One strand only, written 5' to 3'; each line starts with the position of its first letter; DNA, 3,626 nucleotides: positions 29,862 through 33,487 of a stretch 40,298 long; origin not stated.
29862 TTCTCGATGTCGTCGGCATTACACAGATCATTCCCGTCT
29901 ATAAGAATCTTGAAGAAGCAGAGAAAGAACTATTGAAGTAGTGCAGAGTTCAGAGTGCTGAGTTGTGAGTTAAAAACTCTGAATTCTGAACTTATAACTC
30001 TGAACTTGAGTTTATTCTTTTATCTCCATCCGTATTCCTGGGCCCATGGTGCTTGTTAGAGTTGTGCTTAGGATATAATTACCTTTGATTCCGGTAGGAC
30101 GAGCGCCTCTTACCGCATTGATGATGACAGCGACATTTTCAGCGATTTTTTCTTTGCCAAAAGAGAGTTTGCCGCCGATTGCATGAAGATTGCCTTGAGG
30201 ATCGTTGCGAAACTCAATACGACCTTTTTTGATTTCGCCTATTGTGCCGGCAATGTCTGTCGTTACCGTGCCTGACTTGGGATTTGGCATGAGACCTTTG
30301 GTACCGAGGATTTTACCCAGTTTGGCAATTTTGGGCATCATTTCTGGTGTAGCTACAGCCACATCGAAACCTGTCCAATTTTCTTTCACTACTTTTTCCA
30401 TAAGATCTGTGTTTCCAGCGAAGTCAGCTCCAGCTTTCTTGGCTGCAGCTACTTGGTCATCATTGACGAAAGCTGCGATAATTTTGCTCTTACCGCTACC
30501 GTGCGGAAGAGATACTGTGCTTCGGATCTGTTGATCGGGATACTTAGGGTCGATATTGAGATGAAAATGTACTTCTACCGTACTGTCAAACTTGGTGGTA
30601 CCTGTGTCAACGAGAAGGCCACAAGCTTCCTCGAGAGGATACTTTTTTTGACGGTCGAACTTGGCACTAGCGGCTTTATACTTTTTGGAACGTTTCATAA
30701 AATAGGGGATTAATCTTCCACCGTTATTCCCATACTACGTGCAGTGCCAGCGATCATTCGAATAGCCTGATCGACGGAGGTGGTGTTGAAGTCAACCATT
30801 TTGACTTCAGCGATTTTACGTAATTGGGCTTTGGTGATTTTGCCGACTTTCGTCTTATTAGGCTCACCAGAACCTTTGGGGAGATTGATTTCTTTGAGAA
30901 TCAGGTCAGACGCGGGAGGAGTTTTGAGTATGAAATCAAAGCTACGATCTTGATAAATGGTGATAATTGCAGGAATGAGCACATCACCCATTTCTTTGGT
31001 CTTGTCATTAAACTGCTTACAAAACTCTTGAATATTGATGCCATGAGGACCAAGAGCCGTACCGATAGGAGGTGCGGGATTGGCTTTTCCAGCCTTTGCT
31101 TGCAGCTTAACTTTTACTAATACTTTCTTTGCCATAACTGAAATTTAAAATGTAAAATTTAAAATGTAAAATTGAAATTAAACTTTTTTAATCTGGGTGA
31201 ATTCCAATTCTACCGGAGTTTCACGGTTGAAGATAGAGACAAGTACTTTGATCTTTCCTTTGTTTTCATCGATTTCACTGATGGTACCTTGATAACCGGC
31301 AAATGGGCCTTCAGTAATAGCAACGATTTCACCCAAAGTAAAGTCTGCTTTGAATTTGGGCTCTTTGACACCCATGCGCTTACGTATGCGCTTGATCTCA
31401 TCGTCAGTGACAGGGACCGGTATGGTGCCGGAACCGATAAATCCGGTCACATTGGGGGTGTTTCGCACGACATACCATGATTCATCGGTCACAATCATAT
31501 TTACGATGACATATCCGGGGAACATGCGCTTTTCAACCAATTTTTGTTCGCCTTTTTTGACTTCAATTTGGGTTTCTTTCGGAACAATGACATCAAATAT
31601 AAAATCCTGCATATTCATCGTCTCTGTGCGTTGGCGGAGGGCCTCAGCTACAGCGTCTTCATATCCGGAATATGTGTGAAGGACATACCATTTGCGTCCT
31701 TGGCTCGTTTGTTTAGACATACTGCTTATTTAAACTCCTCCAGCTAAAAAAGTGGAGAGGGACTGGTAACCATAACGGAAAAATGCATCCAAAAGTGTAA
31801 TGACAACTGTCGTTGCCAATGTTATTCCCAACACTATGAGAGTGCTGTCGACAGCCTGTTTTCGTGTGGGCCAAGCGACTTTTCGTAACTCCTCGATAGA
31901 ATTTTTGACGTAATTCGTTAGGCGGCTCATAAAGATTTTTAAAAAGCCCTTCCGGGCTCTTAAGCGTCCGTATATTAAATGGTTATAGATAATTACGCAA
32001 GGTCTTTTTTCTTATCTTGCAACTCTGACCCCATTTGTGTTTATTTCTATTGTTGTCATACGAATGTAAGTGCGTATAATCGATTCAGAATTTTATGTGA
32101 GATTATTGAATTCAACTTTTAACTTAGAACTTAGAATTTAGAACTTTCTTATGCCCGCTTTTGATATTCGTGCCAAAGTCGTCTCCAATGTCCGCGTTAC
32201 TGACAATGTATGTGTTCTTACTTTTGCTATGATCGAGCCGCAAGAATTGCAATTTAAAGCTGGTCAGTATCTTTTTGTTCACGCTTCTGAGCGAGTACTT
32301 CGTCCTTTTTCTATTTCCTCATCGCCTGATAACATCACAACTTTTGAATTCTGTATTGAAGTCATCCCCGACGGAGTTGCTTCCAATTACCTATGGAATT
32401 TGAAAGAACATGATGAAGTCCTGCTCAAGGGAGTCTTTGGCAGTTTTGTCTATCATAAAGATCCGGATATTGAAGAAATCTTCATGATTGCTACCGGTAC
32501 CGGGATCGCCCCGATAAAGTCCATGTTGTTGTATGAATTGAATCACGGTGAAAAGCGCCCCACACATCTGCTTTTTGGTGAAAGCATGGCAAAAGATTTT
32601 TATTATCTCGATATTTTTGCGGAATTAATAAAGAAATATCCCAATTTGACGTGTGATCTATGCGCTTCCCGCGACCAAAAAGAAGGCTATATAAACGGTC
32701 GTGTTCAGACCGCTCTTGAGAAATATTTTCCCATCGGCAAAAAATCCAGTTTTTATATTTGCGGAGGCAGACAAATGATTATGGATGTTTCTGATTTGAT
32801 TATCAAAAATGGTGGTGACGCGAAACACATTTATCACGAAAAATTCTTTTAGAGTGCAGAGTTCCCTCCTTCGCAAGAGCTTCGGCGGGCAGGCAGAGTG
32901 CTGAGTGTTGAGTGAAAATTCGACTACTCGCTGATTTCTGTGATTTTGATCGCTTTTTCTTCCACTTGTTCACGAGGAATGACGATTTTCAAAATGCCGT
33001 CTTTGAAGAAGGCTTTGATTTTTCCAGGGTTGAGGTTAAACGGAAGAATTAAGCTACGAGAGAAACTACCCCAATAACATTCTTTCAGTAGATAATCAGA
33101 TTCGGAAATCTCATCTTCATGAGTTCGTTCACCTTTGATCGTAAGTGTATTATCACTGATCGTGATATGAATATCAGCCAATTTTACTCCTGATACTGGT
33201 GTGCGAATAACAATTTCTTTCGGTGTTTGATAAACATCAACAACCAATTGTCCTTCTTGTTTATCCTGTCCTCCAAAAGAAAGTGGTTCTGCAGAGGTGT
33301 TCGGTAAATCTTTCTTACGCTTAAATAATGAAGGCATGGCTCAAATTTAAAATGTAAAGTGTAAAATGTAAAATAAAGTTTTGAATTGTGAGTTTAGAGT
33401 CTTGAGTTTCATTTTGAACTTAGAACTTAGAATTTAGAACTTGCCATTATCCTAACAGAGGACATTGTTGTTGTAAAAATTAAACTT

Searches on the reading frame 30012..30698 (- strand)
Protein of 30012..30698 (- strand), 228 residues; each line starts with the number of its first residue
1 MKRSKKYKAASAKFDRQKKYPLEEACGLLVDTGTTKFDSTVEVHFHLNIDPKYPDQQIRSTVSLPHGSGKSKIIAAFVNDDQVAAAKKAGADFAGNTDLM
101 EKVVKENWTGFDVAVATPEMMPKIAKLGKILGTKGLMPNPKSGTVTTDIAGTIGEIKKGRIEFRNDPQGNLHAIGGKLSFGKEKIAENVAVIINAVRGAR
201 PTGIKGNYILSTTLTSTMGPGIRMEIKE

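Call 7: search_protein_families(library=pfam, proteins=[window:30012-30698:-])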
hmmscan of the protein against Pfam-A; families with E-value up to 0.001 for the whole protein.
window:30012-30698:- (228 aa): 1 family
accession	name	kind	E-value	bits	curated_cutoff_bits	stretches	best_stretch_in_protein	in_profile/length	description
PF00687.26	Ribosomal_L1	-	3.3e-58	197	32.2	1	32-220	4-198/198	Ribosomal protein L1p/L10e family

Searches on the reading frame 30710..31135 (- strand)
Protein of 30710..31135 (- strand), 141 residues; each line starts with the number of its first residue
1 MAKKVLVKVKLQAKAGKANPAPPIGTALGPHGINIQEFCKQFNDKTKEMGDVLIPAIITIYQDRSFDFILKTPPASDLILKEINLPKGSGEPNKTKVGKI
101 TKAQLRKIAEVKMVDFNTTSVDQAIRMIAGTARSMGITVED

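Call 7: search_protein_families(library=pfam, proteins=[window:30710-31135:-])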
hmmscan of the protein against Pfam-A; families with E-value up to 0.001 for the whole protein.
window:30710-31135:- (141 aa): 2 families
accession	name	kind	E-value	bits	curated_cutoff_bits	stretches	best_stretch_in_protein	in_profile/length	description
PF00298.24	Ribosomal_L11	-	1.2e-27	96.5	21.4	1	71-139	1-69/69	Ribosomal protein L11, RNA binding domain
PF03946.19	Ribosomal_L11_N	-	1.9e-27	95.2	32.9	1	9-66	1-58/58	Ribosomal protein L11, N-terminal domain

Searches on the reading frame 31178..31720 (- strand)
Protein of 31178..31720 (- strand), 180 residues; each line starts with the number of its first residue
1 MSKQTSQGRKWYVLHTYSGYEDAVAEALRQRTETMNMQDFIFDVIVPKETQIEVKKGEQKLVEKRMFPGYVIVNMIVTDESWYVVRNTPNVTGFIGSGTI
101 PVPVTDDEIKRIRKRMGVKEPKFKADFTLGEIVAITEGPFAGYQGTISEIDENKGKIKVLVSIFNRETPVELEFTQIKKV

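Call 7: search_protein_families(library=pfam, proteins=[window:31178-31720:-])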
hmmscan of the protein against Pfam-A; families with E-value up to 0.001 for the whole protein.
window:31178-31720:- (180 aa): 2 families
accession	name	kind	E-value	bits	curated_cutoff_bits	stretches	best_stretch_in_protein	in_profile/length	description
PF02357.24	NusG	-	3.2e-29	101.7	22.2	1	10-113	2-93/93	Transcription termination factor nusG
PF00467.35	KOW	-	4.5e-06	26.7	22.3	1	130-159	2-27/32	KOW motif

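Call 8: find_encoding_contigs(protein=window:31178-31720:-, flank=10000, max_places=6)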
Protein window:31178-31720:- (180 aa): 21 contigs read that carry it; 6 places shown.
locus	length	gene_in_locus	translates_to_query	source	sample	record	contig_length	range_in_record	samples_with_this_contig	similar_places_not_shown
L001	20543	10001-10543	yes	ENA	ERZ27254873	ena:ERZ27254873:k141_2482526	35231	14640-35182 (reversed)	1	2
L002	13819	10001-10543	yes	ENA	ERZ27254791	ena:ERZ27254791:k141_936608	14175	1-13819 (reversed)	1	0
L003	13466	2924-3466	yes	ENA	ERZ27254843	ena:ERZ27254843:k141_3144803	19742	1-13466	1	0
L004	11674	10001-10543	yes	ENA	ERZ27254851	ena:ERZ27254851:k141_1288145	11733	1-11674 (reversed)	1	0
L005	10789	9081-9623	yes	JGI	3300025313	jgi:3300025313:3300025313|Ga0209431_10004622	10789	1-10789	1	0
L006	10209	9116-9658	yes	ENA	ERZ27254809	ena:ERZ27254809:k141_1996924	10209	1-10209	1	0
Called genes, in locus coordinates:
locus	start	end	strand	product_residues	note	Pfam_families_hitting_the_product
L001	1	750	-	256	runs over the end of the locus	PF00872:Transposase_mut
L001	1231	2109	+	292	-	PF01565:FAD_binding_4, PF02873:MurB_C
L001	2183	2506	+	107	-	PF02482:Ribosomal_S30AE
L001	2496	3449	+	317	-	PF02388:FemAB, PF13480:Acetyltransf_6, PF02388:FemAB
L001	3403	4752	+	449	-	PF01098:FTSW_RODA_SPOVE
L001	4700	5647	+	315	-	PF03033:Glyco_transf_28, PF04101:Glyco_tran_28_C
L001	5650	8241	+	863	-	PF01943:Polysacc_synt, PF13440:Polysacc_synt_3, PF01554:MatE, PF13439:Glyco_transf_4, PF20706:GT4-conflict, PF00534:Glycos_transf_1, PF13524:Glyco_trans_1_2, PF13692:Glyco_trans_1_4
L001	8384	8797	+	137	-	PF00011:HSP20, PF17886:ArsA_HSP20 (weak)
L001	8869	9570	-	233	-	PF00970:FAD_binding_6, PF00175:NAD_binding_1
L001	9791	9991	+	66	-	PF00584:SecE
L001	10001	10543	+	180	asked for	PF02357:NusG, PF00467:KOW (weak)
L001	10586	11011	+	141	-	PF03946:Ribosomal_L11_N, PF00298:Ribosomal_L11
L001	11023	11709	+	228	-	PF00687:Ribosomal_L1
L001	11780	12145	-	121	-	PF01740:STAS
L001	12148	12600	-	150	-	PF13581:HATPase_c_2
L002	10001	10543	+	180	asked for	PF02357:NusG, PF00467:KOW (weak)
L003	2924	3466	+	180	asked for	PF02357:NusG, PF00467:KOW (weak)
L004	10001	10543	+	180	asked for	PF02357:NusG, PF00467:KOW (weak)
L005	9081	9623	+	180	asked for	PF02357:NusG, PF00467:KOW (weak)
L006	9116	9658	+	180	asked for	PF02357:NusG, PF00467:KOW (weak)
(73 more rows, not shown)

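Call 16: find_homologous_proteins(query=window:31178-31720:-, max_evalue=1e-20)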
Query window:31178-31720:- (180 aa): 8000 proteins with E <= 1e-20 among 8000 candidates; the best 120 are listed.
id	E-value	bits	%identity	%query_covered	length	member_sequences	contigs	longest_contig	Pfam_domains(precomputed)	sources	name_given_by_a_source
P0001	6.7e-112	389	98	100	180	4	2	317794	PF00467.36,PF02357.25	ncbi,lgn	-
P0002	5.5e-110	382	96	100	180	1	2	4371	PF00467.36,PF02357.25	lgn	-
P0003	2.4e-106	371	92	100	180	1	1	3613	PF02357.25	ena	-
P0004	7.0e-106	369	92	100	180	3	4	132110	PF00467.36,PF02357.25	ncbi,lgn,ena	-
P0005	1.0e-105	368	92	100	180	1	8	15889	PF00467.36,PF02357.25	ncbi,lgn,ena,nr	ncbi:transcription termination/antitermination protein NusG [Candidatus Gracilibacteria bacterium]|n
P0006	1.2e-105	368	92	100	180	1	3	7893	PF02357.25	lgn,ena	-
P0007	1.3e-104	365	91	100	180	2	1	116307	PF00467.36,PF02357.25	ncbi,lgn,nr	ncbi:MAG: transcription termination/antitermination protein NusG [Candidatus Abawacabacteria bacteri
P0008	5.2e-104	363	92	100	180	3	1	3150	PF02357.25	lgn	-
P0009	1.8e-92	325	81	99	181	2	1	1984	PF00467.36,PF02357.25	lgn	-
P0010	2.5e-92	325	82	99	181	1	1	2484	PF02357.25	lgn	-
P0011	1.2e-91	323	78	99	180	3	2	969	PF02357.25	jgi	-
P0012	1.6e-90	319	79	99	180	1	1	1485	PF00467.36,PF02357.25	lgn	-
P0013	1.7e-90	319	77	99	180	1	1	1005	PF02357.25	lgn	-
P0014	5.8e-90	317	79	99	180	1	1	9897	PF02357.25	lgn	-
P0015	9.7e-89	313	76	100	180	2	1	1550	PF02357.25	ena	-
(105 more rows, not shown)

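Call 17: find_encoding_contigs(protein=P0001, flank=10000, max_places=2)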
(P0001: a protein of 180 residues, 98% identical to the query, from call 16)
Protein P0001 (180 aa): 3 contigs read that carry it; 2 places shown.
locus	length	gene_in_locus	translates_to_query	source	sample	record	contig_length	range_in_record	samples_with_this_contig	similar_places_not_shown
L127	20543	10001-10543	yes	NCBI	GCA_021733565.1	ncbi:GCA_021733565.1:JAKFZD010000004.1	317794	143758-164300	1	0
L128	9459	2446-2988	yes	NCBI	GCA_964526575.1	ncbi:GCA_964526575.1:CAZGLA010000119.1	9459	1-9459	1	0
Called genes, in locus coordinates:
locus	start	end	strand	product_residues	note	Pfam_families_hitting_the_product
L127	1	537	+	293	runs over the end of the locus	PF01565:FAD_binding_4, PF02873:MurB_C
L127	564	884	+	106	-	PF02482:Ribosomal_S30AE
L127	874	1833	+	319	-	PF02388:FemAB, PF13480:Acetyltransf_6, PF02388:FemAB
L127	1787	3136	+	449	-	PF01098:FTSW_RODA_SPOVE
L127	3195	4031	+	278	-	PF03033:Glyco_transf_28, PF04101:Glyco_tran_28_C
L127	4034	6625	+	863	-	PF01943:Polysacc_synt, PF13440:Polysacc_synt_3, PF01554:MatE (weak), PF13439:Glyco_transf_4, PF20706:GT4-conflict, PF00534:Glycos_transf_1, PF13524:Glyco_trans_1_2, PF13692:Glyco_trans_1_4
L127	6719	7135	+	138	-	PF00011:HSP20, PF17886:ArsA_HSP20 (weak)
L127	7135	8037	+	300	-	PF00483:NTP_transferase, PF12804:NTP_transf_3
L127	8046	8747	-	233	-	PF00970:FAD_binding_6, PF00175:NAD_binding_1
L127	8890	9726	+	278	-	PF02518:HATPase_c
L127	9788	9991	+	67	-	PF00584:SecE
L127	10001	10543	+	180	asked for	PF02357:NusG, PF00467:KOW (weak)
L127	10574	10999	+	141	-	PF03946:Ribosomal_L11_N, PF00298:Ribosomal_L11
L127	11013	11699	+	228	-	PF00687:Ribosomal_L1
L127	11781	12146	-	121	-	PF01740:STAS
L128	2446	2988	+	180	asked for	PF02357:NusG, PF00467:KOW (weak)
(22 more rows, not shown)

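Call 18: find_encoding_contigs(protein=P0004, flank=10000, max_places=2)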
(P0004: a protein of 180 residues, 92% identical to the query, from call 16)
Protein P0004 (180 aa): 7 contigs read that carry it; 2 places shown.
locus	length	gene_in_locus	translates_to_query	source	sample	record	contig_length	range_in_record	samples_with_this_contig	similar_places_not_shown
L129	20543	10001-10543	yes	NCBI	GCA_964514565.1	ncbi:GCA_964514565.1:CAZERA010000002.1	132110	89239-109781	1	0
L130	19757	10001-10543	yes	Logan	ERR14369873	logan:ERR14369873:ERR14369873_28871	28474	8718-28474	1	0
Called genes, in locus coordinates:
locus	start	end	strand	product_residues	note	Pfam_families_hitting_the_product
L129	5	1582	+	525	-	PF01368:DHH, PF02272:DHHA1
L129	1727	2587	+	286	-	PF01565:FAD_binding_4, PF02873:MurB_C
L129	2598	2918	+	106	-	PF02482:Ribosomal_S30AE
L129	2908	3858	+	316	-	PF02388:FemAB, PF13480:Acetyltransf_6, PF02388:FemAB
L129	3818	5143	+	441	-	PF01098:FTSW_RODA_SPOVE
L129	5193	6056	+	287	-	PF03033:Glyco_transf_28, PF04101:Glyco_tran_28_C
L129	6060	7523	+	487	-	PF01943:Polysacc_synt, PF13440:Polysacc_synt_3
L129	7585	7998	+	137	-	PF00011:HSP20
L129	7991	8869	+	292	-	PF00483:NTP_transferase, PF12804:NTP_transf_3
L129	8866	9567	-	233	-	PF00970:FAD_binding_6, PF00175:NAD_binding_1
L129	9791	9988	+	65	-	PF00584:SecE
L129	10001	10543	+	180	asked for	PF02357:NusG, PF00467:KOW (weak)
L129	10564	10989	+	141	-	PF03946:Ribosomal_L11_N, PF00298:Ribosomal_L11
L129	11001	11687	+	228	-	PF00687:Ribosomal_L1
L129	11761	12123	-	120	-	PF13466:STAS_2 (weak), PF01740:STAS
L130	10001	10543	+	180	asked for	PF02357:NusG, PF00467:KOW (weak)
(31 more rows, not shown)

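Call 19: find_encoding_contigs(protein=P0007, flank=10000, max_places=2)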
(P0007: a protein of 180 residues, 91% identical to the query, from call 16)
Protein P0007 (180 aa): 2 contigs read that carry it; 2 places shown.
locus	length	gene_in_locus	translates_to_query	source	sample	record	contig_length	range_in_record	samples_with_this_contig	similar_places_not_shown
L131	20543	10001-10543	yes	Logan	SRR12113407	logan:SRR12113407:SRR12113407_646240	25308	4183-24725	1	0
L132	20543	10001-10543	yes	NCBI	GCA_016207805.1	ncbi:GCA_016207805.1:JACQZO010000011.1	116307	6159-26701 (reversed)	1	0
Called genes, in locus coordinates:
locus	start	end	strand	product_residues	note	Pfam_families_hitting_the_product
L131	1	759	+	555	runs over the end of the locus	PF01368:DHH, PF02272:DHHA1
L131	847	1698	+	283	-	PF01565:FAD_binding_4, PF02873:MurB_C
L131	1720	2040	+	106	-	PF02482:Ribosomal_S30AE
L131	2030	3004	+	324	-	PF02388:FemAB, PF13480:Acetyltransf_6, PF02388:FemAB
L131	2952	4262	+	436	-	PF01098:FTSW_RODA_SPOVE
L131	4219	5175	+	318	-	PF03033:Glyco_transf_28, PF13528:Glyco_trans_1_3 (weak), PF04101:Glyco_tran_28_C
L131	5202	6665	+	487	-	PF01943:Polysacc_synt, PF13440:Polysacc_synt_3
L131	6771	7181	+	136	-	PF00011:HSP20, PF17886:ArsA_HSP20 (weak)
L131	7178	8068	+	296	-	PF00483:NTP_transferase, PF12804:NTP_transf_3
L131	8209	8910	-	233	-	PF00970:FAD_binding_6, PF00175:NAD_binding_1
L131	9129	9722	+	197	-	-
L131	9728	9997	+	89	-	PF00584:SecE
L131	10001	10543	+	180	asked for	PF02357:NusG, PF00467:KOW (weak)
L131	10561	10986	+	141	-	PF03946:Ribosomal_L11_N, PF00298:Ribosomal_L11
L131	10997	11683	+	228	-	PF00687:Ribosomal_L1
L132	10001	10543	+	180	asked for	PF02357:NusG, PF00467:KOW (weak)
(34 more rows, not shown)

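Call 55: find_encoding_contigs(protein=P0002, flank=10000, max_places=2)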
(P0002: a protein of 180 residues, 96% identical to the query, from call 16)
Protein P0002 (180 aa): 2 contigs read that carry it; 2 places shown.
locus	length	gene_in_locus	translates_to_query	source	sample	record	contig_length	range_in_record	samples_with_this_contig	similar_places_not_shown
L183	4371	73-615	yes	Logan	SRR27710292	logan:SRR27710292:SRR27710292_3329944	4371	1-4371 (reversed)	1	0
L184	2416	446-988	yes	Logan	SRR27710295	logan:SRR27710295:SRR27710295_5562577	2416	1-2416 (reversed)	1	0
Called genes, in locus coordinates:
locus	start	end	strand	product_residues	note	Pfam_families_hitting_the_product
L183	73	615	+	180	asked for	PF02357:NusG, PF00467:KOW (faint)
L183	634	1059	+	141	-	PF03946:Ribosomal_L11_N, PF00298:Ribosomal_L11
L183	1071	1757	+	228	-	PF00687:Ribosomal_L1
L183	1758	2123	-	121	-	PF01740:STAS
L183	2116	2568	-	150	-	PF13581:HATPase_c_2 (weak)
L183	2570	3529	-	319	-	PF07228:SpoIIE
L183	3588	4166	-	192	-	-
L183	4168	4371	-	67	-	?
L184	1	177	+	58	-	?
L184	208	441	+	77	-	PF00584:SecE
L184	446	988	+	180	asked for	PF02357:NusG, PF00467:KOW (faint)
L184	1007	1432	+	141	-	PF03946:Ribosomal_L11_N, PF00298:Ribosomal_L11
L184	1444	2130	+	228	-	PF00687:Ribosomal_L1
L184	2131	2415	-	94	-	?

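Call 56: find_encoding_contigs(protein=P0005, flank=10000, max_places=3)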
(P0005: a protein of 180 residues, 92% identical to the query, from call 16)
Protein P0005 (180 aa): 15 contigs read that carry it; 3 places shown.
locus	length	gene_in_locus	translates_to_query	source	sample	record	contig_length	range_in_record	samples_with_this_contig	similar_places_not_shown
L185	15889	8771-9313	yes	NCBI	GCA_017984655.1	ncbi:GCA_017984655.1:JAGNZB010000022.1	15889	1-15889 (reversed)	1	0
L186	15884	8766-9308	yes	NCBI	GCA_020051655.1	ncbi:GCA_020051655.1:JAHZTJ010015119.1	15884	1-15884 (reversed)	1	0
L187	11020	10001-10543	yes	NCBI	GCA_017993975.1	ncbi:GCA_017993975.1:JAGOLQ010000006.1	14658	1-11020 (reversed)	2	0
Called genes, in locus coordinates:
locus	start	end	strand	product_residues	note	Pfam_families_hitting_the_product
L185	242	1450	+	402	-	PF01565:FAD_binding_4, PF02873:MurB_C, PF02482:Ribosomal_S30AE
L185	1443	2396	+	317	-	PF02388:FemAB, PF13480:Acetyltransf_6, PF02388:FemAB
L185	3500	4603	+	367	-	PF03033:Glyco_transf_28, PF04101:Glyco_tran_28_C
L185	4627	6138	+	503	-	PF01943:Polysacc_synt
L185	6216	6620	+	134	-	PF00011:HSP20, PF17886:ArsA_HSP20 (weak)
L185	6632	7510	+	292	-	PF00483:NTP_transferase, PF12804:NTP_transf_3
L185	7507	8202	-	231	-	PF00970:FAD_binding_6, PF00175:NAD_binding_1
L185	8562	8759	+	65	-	PF00584:SecE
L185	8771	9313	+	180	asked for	PF02357:NusG, PF00467:KOW (faint)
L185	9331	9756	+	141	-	PF03946:Ribosomal_L11_N, PF00298:Ribosomal_L11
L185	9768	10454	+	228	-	PF00687:Ribosomal_L1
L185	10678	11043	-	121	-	PF01740:STAS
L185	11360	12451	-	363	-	PF07228:SpoIIE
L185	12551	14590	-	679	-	PF03030:H_PPase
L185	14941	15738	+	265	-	PF01261:AP_endonuc_2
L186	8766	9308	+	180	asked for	PF02357:NusG, PF00467:KOW (faint)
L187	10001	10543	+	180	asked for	PF02357:NusG, PF00467:KOW (faint)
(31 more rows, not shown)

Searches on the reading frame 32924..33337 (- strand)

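Call 7: search_protein_families(library=pfam, proteins=[window:32924-33337:-])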
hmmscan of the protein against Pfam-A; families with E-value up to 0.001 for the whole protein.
window:32924-33337:- (137 aa): 3 families
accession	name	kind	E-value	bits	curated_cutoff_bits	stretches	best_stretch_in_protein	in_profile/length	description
PF00011.27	HSP20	-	2.4e-19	69.8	20.8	1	35-132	2-101/102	Hsp20/alpha crystallin family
PF17886.7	ArsA_HSP20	-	8.4e-06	25.7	22.5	1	41-118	3-61/63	HSP20-like domain found in ArsA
PF04969.22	CS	-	0.00044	21.6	21.3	1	34-84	4-55/78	CS domain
